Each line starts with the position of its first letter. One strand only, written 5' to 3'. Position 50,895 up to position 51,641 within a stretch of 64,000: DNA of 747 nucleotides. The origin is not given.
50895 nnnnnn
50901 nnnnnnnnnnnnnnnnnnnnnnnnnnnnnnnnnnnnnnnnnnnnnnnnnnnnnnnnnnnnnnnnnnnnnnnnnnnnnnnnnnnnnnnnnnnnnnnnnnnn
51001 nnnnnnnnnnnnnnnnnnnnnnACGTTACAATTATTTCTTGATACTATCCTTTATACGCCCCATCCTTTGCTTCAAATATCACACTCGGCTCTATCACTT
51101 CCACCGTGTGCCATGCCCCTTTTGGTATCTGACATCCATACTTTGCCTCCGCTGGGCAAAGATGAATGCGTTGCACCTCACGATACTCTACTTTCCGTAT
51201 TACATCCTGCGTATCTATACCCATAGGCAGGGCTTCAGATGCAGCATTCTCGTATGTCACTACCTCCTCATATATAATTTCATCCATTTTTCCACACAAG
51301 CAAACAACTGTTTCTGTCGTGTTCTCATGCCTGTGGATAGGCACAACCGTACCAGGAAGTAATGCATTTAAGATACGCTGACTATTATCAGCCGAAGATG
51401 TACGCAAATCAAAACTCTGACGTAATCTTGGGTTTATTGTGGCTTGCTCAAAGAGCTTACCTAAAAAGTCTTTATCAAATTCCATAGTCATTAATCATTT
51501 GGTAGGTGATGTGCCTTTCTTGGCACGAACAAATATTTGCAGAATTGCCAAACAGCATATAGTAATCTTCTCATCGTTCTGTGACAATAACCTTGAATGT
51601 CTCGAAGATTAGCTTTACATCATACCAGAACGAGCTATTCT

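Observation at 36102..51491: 15-kb all-minus-strand gene array begins 22 bp after the capsular-polysaccharide operon on the same strand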

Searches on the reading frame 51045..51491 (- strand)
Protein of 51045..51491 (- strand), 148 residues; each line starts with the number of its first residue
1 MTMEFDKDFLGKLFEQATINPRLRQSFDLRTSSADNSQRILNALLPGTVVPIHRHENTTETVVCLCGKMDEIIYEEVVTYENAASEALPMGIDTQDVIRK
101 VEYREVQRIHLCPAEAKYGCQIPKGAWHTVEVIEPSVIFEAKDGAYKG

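Call 5: search_protein_families(library=pfam, proteins=[window:51045-51491:-], max_evalue=0.01)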
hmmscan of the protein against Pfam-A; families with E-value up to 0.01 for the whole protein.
window:51045-51491:- (148 aa): 2 families
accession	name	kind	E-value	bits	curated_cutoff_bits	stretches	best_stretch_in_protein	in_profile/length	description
PF19480.5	DUF6016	-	1e-82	276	27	1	5-146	1-141/141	Domain of unknown function (DUF6016)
PF07883.17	Cupin_2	-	0.0013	18.9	27.2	0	44-78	5-38/70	Cupin domain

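Call 14: find_encoding_contigs(protein=window:51045-51491:-, flank=10000, max_places=10)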
Protein window:51045-51491:- (148 aa): 1 contig read that carries it; 1 place shown.
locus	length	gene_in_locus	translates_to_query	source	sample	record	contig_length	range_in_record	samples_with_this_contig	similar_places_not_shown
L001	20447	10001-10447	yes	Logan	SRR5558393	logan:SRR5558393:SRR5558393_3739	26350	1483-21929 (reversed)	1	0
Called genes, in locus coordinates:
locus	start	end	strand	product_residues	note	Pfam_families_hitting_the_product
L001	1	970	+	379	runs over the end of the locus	PF04932:Wzy_C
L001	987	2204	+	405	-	PF00534:Glycos_transf_1, PF13692:Glyco_trans_1_4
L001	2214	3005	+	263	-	PF00535:Glycos_transf_2, PF13641:Glyco_tranf_2_3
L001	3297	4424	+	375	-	PF04230:PS_pyruv_trans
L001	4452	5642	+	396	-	PF00037:Fer4 (faint), PF12797:Fer4_2 (faint), PF13183:Fer4_8 (faint), PF14697:Fer4_21 (weak), PF12838:Fer4_7, PF13187:Fer4_9 (weak), PF04422:FrhB_FdhB_N (faint), PF04432:FrhB_FdhB_C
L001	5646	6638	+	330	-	PF00535:Glycos_transf_2, PF10111:Glyco_tranf_2_2 (weak), PF13641:Glyco_tranf_2_3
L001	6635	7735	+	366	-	PF14907:NTP_transf_5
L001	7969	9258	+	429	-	PF00155:Aminotran_1_2, PF01041:DegT_DnrJ_EryC1, PF01212:Beta_elim_lyase (faint), PF01053:Cys_Met_Meta_PP (weak), PF01041:DegT_DnrJ_EryC1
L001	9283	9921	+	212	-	PF02397:Bac_transf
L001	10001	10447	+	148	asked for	PF19480:DUF6016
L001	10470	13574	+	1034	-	PF00149:Metallophos, PF12850:Metallophos_2 (faint), PF00004:AAA (weak), PF13173:AAA_14 (weak)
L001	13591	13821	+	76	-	-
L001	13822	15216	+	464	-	-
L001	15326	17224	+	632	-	PF14279:HNH_5 (weak)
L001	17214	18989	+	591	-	PF13289:SIR2_2 (weak)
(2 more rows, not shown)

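Call 18: find_related_loci(query=window:51045-51491:-, collection=genome_contigs, flank=10000)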
Query window:51045-51491:- (148 aa) in genome_contigs; peptide patterns used: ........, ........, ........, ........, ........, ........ (x = any residue, [..] = any of these).
95 stretches matched a pattern; 50 encode a relative of the query (tblastn E <= 1e-3); 50 distinct loci.
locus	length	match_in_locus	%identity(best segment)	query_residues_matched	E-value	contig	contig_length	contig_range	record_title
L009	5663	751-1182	88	3-146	4e-87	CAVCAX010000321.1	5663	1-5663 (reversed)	Coprobacillus sp. CAG:698 isolate H07625-L1_cleanbin_000034 genome assembly, contig: Spades_H07625-L1_contig_6282, whole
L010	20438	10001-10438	84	1-146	2e-85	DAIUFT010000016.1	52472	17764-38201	MAG TPA_asm: Prevotella sp. isolate CTOTU45218 NODE_48_length_52472_cov_9.825209, whole genome shotgun sequence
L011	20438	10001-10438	83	3-148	6e-85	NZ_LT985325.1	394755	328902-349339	Prevotella merdae strain Marseille-P4119, whole genome shotgun sequence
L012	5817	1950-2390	80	1-147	3e-84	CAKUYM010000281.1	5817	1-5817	MAG: uncultured Bacteroides sp. isolate REFINED_METABAT215_TOP10_CONTIGS_1500_ASSEMBLY_K77_MERGED__Hadza_MoBio_hadza-I-L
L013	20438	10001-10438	84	1-146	3e-83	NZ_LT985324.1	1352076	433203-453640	Prevotella merdae strain Marseille-P4119, whole genome shotgun sequence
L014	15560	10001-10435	83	3-147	2e-82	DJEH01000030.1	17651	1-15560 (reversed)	MAG TPA_asm: Prevotellaceae bacterium UBA5903 UBA5903_contig_3626, whole genome shotgun sequence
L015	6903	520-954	81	2-146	5e-82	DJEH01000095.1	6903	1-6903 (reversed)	MAG TPA_asm: Prevotellaceae bacterium UBA5903 UBA5903_contig_14642, whole genome shotgun sequence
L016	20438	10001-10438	80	3-148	4e-82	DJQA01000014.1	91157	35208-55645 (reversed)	MAG TPA_asm: Prevotellaceae bacterium UBA6398 UBA6398_contig_811, whole genome shotgun sequence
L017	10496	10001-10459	76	1-148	7e-82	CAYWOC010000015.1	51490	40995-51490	MAG TPA_asm: uncultured Muribaculaceae bacterium isolate SRP225648_co1_117 genome assembly, contig: NODE_1121_length_514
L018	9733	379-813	83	3-147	2e-81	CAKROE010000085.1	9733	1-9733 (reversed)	MAG: uncultured Blautia sp. isolate REFINED_METABAT215_TOP10_CONTIGS_1500_ASSEMBLY_K77_MERGED__Hadza_MoBio_hadza-E-H_N_1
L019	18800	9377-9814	79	1-146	4e-81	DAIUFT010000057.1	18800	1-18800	MAG TPA_asm: Prevotella sp. isolate CTOTU45218 NODE_489_length_18800_cov_9.970872, whole genome shotgun sequence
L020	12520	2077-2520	77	1-148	5e-81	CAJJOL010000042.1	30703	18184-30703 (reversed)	MAG TPA_asm: uncultured Prevotella sp. isolate ERR1190646-bin.12 genome assembly, contig: NODE_394_length_30703_cov_67.1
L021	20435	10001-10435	79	2-146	4e-81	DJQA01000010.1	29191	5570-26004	MAG TPA_asm: Prevotellaceae bacterium UBA6398 UBA6398_contig_267, whole genome shotgun sequence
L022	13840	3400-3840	84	1-147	1e-83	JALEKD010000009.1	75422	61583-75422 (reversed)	MAG: Prevotella sp. isolate SUG78 k141_8116023, whole genome shotgun sequence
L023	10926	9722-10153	81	3-147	4e-79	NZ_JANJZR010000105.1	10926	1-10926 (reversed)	Bacteroides acidifaciens strain DSM 15896 NODE_105_length_10926_cov_48.854676, whole genome shotgun sequence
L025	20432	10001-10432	81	3-147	9e-79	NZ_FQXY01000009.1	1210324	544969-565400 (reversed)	Bacteroides congonensis strain Marseille-P3132T, whole genome shotgun sequence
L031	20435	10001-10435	75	2-147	6e-74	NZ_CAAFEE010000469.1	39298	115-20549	MAG: uncultured Bacteroides sp. isolate HGM04668, whole genome shotgun sequence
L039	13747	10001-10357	59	3-146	1e-52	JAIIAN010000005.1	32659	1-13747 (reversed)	MAG: Bacillota bacterium isolate Map_102_022 contig_100_174, whole genome shotgun sequence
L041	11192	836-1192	58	3-146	1e-50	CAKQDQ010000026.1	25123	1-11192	MAG: uncultured Prevotella sp. isolate REFINED_METABAT215_TOP10_CONTIGS_1500_ASSEMBLY_K77_MERGED__Hadza_MoBio_hadza-A-D_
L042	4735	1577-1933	56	3-146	5e-48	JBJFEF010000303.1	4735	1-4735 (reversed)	MAG: Muribaculaceae bacterium isolate MAHA01_bin.009 NODE_5687_length_4735_cov_15.176923, whole genome shotgun sequence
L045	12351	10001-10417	47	5-148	6e-41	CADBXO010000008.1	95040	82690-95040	MAG: uncultured Bacteroidales bacterium isolate RUG14391 genome assembly, contig: RUG14391_asm_8, whole genome shotgun s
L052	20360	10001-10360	41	3-146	6e-29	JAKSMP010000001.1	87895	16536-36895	MAG: Bacteroidales bacterium isolate Horse_feces128 MAG128_1, whole genome shotgun sequence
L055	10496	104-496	37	1-148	2e-23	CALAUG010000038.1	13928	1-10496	MAG TPA_asm: uncultured Bacteroidales bacterium isolate SRR6425800_bin.23_CONCOCT_v1.1_MAG genome assembly, contig: ERZ1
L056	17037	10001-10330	38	20-147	2e-21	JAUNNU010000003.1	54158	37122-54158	MAG: Bacteroidia bacterium isolate S33M_St_15 NODE_133_length_54158_cov_7.596381, whole genome shotgun sequence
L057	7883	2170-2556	34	3-148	5e-19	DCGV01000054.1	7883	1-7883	MAG TPA_asm: Bacteroidales bacterium UBA1769 UBA1769_contig_24970, whole genome shotgun sequence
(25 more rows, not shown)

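Call 30: search_protein_families(library=pfam, proteins=[L013:10596-12971:+, L013:12959-14893:+, L013:14897-15922:+, L013:15958-17388:+, L018:835-2322:+, L018:2552-4000:+, L018:4041-5876:+, L018:6610-8031:+, L019:13415-16768:+, L021:11304-15005:+], max_evalue=0.0001)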
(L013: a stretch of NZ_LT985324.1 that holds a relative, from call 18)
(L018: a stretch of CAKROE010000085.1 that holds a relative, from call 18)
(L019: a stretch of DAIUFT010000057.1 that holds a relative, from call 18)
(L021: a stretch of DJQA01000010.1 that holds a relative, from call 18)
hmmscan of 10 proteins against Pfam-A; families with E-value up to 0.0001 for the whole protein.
L013:10596-12971:+ (791 aa): 0 families

L013:12959-14893:+ (644 aa): 0 families

L013:14897-15922:+ (341 aa): 0 families

L013:15958-17388:+ (476 aa): 2 families
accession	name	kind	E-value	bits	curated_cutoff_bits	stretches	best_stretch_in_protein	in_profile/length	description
PF13175.12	AAA_15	-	2.6e-18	67.2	32.1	1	143-369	191-374/374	AAA ATPase domain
PF13304.12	AAA_21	-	1.3e-14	55.4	27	1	188-370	137-304/304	AAA domain, putative AbiEii toxin, Type IV TA system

L018:835-2322:+ (495 aa): 0 families

L018:2552-4000:+ (482 aa): 6 families
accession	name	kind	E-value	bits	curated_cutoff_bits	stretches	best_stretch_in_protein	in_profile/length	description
PF12799.13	LRR_4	-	8e-18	64.5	27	1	122-158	2-39/44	Leucine Rich repeats (2 copies)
PF13855.12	LRR_8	-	1.9e-17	63.2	27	3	32-90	1-61/61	Leucine rich repeat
PF00560.39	LRR_1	-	2.8e-11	41.7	20.6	0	79-97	1-20/23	Leucine Rich Repeat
PF23598.1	LRR_14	-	3.5e-06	26.5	40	1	13-89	74-150/353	Leucine-rich repeat region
PF13306.12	LRR_5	-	7.7e-05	23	27.7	0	8-50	56-96/127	BspA type Leucine rich repeat region (6 copies)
PF25013.1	LRR_Zer-1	-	9.1e-05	23.1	27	1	6-72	5-71/137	Zer-1-like, Leucine-rich repeats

L018:4041-5876:+ (611 aa): 1 family
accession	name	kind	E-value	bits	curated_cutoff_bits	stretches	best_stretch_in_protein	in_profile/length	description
PF07693.20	KAP_NTPase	-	2.6e-42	145.5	20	1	16-372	3-292/293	KAP family P-loop domain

L018:6610-8031:+ (473 aa): 0 families

L019:13415-16768:+ (1117 aa): 6 families
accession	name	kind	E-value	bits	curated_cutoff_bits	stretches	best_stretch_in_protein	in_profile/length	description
PF00271.37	Helicase_C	-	7.3e-18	65.3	23.5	1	699-814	6-110/110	Helicase conserved C-terminal domain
PF00176.29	SNF2-rel_dom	-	1.7e-09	37.6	24.9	0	253-321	1-73/290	SNF2-related domain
PF04851.21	ResIII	-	3e-09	37.4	22.5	1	253-401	7-162/164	Type III restriction enzyme, res subunit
PF13091.12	PLDc_2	-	8e-08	32.6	27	1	112-194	60-132/132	PLD-like domain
PF00270.35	DEAD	-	5.6e-06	26.6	26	0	334-402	104-161/167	DEAD/DEAH box helicase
PF22590.2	Cas3-like_C_2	-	2.6e-05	24.9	27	1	713-812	4-103/106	CRISPR-associated nuclease/helicase Cas3, C-terminal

L021:11304-15005:+ (1233 aa): 5 families
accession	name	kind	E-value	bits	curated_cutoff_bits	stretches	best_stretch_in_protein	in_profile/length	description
PF13507.12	GATase_5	-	1.3e-83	280.5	27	1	984-1228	2-260/260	CobB/CobQ-like glutamine amidotransferase domain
PF22689.1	FGAR-AT_PurM_N-like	-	2.7e-47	160.9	27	1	594-749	2-159/160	FGAR-AT PurM_N-like domain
PF02769.27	AIRS_C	-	1.8e-34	119.6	23.1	2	380-533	1-152/156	AIR synthase related protein, C-terminal domain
PF18072.6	FGAR-AT_linker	-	2.3e-19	70.1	26.6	1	122-171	1-50/50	Formylglycinamide ribonucleotide amidotransferase linker domain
PF18076.6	FGAR-AT_N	-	1.7e-07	31.6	26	1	41-81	34-74/115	Formylglycinamide ribonucleotide amidotransferase N-terminal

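Call 31: search_protein_families(library=pfam, proteins=[L010:13268-15988:-, L011:14793-16115:+, L014:10540-12807:-, L015:1256-2164:+, L016:10746-12356:+, L022:4091-5530:+, L025:11169-14102:+, L025:14103-16469:+, L041:1454-2764:+, L055:702-3425:+], max_evalue=0.0001)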
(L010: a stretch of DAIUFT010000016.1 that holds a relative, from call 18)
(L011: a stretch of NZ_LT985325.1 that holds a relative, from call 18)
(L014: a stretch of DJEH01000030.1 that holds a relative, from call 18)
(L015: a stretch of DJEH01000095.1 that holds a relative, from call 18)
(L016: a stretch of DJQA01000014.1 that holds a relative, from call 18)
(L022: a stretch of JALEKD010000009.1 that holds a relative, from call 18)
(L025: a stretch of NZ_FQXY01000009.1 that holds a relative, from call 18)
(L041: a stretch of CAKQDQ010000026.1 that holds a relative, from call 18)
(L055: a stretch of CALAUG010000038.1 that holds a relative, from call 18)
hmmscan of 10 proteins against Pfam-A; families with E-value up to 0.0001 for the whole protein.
L010:13268-15988:- (906 aa): 3 families
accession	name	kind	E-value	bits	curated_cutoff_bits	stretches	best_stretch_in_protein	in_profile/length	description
PF02896.24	PEP-utilizers_C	-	1.6e-81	274.2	22.8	1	552-903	4-292/293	PEP-utilising enzyme, PEP-binding domain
PF01326.24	PPDK_N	-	1.3e-73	248.6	27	1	22-390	2-326/328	Pyruvate phosphate dikinase, AMP/ATP-binding domain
PF00391.29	PEP-utilizers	-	1.3e-22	79.6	23.1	1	457-537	4-72/72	PEP-utilising enzyme, mobile domain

L011:14793-16115:+ (440 aa): 1 family
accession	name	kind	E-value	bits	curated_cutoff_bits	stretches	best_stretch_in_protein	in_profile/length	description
PF02321.23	OEP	-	2.1e-56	191.2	22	2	249-433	10-187/187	Outer membrane efflux protein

L014:10540-12807:- (755 aa): 0 families

L015:1256-2164:+ (302 aa): 1 family
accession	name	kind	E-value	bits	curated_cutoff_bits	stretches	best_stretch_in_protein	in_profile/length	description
PF03547.23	Mem_trans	-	3.9e-32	111.6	25.7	2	156-297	198-342/343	Membrane transport protein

L016:10746-12356:+ (536 aa): 2 families
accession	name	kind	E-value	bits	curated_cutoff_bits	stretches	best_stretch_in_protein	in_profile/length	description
PF06964.18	Alpha-L-AF_C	-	6e-15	56.3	27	1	320-525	1-163/165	Alpha-L-arabinofuranosidase C-terminal domain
PF22848.2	ASD1_dom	-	9.1e-10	38.9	22.2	0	157-240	103-178/239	Alpha-L-arabinofuranosidase 1 domain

L022:4091-5530:+ (479 aa): 2 families
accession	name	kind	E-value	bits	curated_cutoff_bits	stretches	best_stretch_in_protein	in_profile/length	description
PF01120.23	Alpha_L_fucos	-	1.7e-55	189.3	25.2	1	62-388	23-341/345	Alpha-L-fucosidase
PF14871.12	GHL6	-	2.4e-06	28.2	35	1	126-210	4-85/132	Hypothetical glycosyl hydrolase 6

L025:11169-14102:+ (977 aa): 0 families

L025:14103-16469:+ (788 aa): 1 family
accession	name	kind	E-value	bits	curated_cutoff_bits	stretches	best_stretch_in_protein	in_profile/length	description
PF00962.28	A_deaminase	-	7.4e-14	52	27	2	420-523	120-220/330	Adenosine deaminase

L041:1454-2764:+ (436 aa): 1 family
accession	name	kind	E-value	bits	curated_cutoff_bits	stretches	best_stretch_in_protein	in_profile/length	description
PF08867.16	FRG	-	4.6e-12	47.1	25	1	60-154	2-92/94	FRG domain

L055:702-3425:+ (907 aa): 2 families
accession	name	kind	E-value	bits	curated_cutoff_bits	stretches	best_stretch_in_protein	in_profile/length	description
PF07693.20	KAP_NTPase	-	9.3e-29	101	20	1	189-448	4-286/293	KAP family P-loop domain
PF13401.12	AAA_22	-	2.7e-07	31.4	27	1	208-346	8-109/130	AAA domain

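Call 46: search_protein_families(library=padloc, proteins=[L013:10596-12971:+, L013:12959-14893:+, L013:14897-15922:+, L018:835-2322:+, L018:6610-8031:+, L025:11169-14102:+, L039:10634-11956:+, L056:10377-11378:+, L057:2598-3755:+, L041:1454-2764:+], max_evalue=0.001)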
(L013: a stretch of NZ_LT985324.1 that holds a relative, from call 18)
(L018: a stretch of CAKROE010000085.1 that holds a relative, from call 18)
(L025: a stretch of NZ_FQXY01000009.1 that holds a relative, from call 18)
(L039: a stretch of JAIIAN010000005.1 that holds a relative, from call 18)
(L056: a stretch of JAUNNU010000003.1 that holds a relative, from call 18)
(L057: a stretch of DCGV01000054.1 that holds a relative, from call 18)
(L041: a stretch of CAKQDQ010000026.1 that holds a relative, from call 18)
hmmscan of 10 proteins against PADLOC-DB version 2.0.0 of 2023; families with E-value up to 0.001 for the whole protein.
L013:10596-12971:+ (791 aa): 0 families

L013:12959-14893:+ (644 aa): 2 families
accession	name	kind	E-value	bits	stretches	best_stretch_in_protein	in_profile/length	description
PDLC02980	AriA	-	2.5e-05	22.4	1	108-166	3-64/304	-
PDLC02335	AbiLi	-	0.00031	17.9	0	77-243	53-166/326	AbiLi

L013:14897-15922:+ (341 aa): 0 families

L018:835-2322:+ (495 aa): 0 families

L018:6610-8031:+ (473 aa): 1 family
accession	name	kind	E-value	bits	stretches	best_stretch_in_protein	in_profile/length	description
PDLC02214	QatC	-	2e-87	291.9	1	43-412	48-399/453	-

L025:11169-14102:+ (977 aa): 2 families
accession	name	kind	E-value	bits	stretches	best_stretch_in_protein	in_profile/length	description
PDLC02216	RdrA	-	3.1e-29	99.9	1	42-416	34-391/900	-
PDLC02217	RdrA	-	1.8e-19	67.4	1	6-317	5-306/850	-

L039:10634-11956:+ (440 aa): 0 families

L056:10377-11378:+ (333 aa): 2 families
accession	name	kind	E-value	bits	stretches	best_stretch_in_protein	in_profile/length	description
PDLC03656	mREase_IV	-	1.6e-09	35.9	1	224-309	197-269/277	Type IV methyl-directed restriction enzyme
PDLC00746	Effector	-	0.00053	17.1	1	242-313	45-113/389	Endonuclease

L057:2598-3755:+ (385 aa): 15 families
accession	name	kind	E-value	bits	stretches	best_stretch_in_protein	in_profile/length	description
PDLC02589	DrmC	-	3.3e-08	31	1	84-116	204-236/264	DrmC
PDLC02585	DrmC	-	4.3e-08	31.1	1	82-115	192-226/253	DrmC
PDLC02597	DrmC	-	4.4e-07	28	1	80-115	181-217/242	DrmC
PDLC02606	DrmC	-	1e-06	26.7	1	82-115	121-155/182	DrmC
PDLC02587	DrmC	-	6.2e-06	23.4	1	81-119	202-244/267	DrmC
PDLC02595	DrmC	-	9.3e-06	23.6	1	75-116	201-242/269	DrmC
PDLC02607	DrmC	-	1.7e-05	22.3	1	80-116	199-239/265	DrmC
PDLC02604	DrmC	-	2.8e-05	22.6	1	83-116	31-65/92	DrmC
PDLC02614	DrmC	-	2.8e-05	22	1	82-115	99-133/153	DrmC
PDLC02610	DrmC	-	4.1e-05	22.3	1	82-115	44-78/107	DrmC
PDLC02599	DrmC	-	5.6e-05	20.2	1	77-173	78-178/387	DrmC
PDLC02591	DrmC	-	0.00023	18.5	1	79-131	195-244/260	DrmC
PDLC02601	DrmC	-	0.0003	18.3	1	83-116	234-268/295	DrmC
PDLC03829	ZacB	-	0.00044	17.2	1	77-142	293-361/586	-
PDLC02608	DrmC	-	0.00065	17.6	0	82-129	99-147/162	DrmC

L041:1454-2764:+ (436 aa): 13 families
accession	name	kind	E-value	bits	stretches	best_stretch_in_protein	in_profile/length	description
PDLC04938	PDC-S15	-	7.5e-15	53.1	1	57-160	61-160/276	-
PDLC04936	PDC-S15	-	1.7e-13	48.6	1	56-152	40-127/300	-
PDLC04933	PDC-S15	-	3.3e-12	44.5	1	59-151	28-111/286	-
PDLC04926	PDC-S15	-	2.4e-09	34.7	1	60-153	33-124/300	-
PDLC04927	PDC-S15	-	4.4e-09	33.7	1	59-155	37-123/422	-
PDLC04937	PDC-S15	-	2.2e-08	32.1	1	60-154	36-131/254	-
PDLC04930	PDC-S15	-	3.4e-07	27.6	1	61-154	27-118/380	-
PDLC04931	PDC-S15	-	1.7e-06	26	1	59-148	63-156/282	-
PDLC04940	PDC-S15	-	6.8e-06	23.9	1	106-156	110-161/280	-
PDLC04934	PDC-S15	-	8.4e-06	23.1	1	60-156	60-156/416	-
PDLC04929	PDC-S15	-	3.2e-05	22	1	38-157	8-131/308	-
PDLC04939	PDC-S15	-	0.00012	19.1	1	58-148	28-109/487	-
PDLC04932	PDC-S15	-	0.00034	18.1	1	123-150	114-141/324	-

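Call 47: search_protein_families(library=pfam, proteins=[L039:10634-11956:+, L056:10377-11378:+, L057:2598-3755:+, L057:3990-6344:+, L052:13292-16738:+, L045:10417-11544:+, L042:2040-3089:+, L042:3354-4556:+, L031:10453-11037:+], max_evalue=0.001)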
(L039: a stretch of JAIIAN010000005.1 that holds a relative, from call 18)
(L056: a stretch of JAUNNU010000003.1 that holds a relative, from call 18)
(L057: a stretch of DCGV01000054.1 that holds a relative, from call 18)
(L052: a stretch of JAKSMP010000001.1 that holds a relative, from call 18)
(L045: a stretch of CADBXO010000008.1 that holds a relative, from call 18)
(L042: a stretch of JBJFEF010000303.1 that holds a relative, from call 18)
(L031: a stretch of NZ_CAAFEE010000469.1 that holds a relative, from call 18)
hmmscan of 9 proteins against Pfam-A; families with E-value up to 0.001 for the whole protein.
L039:10634-11956:+ (440 aa): 0 families

L056:10377-11378:+ (333 aa): 1 family
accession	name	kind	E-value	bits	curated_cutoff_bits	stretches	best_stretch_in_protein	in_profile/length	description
PF13391.12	HNH_2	-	8e-05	22.9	21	1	234-293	1-58/66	HNH endonuclease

L057:2598-3755:+ (385 aa): 2 families
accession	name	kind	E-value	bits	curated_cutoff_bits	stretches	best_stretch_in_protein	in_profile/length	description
PF13091.12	PLDc_2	-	1.7e-10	41.3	27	1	13-115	2-113/132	PLD-like domain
PF00614.28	PLDc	-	2.2e-05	24.7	21.9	1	83-105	4-27/28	Phospholipase D Active site motif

L057:3990-6344:+ (784 aa): 4 families
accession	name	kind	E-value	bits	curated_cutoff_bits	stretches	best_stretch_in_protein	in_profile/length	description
PF13304.12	AAA_21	-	1.8e-12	48.4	27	2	74-140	1-70/304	AAA domain, putative AbiEii toxin, Type IV TA system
PF13175.12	AAA_15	-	7.6e-11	42.7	32.1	1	74-658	25-373/374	AAA ATPase domain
PF00005.33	ABC_tran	-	1.3e-07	32.8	25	1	74-97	13-36/137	ABC transporter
PF13476.12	AAA_23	-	0.00015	22.9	27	0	73-93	18-40/201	AAA domain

L052:13292-16738:+ (1148 aa): 0 families

L045:10417-11544:+ (375 aa): 1 family
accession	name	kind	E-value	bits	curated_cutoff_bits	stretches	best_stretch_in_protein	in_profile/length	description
PF14907.12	NTP_transf_5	-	4.4e-30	105.5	31.2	1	31-279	3-247/249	Uncharacterised nucleotidyltransferase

L042:2040-3089:+ (349 aa): 8 families
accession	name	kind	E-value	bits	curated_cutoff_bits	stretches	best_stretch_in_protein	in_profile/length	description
PF02719.21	Polysacc_synt_2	-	8.8e-106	353.8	20.2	1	9-288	1-291/293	Polysaccharide biosynthesis protein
PF08485.16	Polysacc_syn_2C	-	6.7e-21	74.2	25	1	291-338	1-48/48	Polysaccharide biosynthesis protein C-terminal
PF01370.27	Epimerase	-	8.9e-21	74.8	20.9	1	10-226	2-235/240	NAD dependent epimerase/dehydratase family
PF01073.25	3Beta_HSD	-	3.1e-15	56.4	22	1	11-147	2-132/280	3-beta hydroxysteroid dehydrogenase/isomerase family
PF16363.11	GDP_Man_Dehyd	-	1.1e-12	48.6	27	1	10-132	1-129/332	GDP-mannose 4,6 dehydratase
PF07993.18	NAD_binding_4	-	1.3e-08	34.8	20.1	1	11-145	1-149/258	Male sterility protein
PF13460.12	NAD_binding_10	-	6.7e-07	29.8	27.2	1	13-136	1-102/184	NAD(P)H-binding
PF04321.23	RmlD_sub_bind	-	7.9e-05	22.3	27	1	8-133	2-102/287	RmlD substrate binding domain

L042:3354-4556:+ (400 aa): 5 families
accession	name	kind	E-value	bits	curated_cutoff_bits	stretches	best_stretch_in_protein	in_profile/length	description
PF14667.12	Polysacc_synt_C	-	2.4e-44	150.5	28.7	1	285-395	2-111/111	Polysaccharide biosynthesis C-terminal domain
PF01370.27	Epimerase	-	1.3e-22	80.9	20.9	1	3-202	1-227/240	NAD dependent epimerase/dehydratase family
PF04321.23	RmlD_sub_bind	-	2.1e-05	24.2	27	0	117-177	123-175/287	RmlD substrate binding domain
PF02719.21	Polysacc_synt_2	-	6.3e-05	22.7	20.2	0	58-200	78-217/293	Polysaccharide biosynthesis protein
PF07993.18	NAD_binding_4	-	0.00025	20.7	20.1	0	106-151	165-209/258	Male sterility protein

L031:10453-11037:+ (194 aa): 1 family
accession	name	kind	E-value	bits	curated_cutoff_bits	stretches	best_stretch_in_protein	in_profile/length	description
PF01520.23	Amidase_3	-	1e-30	107.5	27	1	3-185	1-174/174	N-acetylmuramoyl-L-alanine amidase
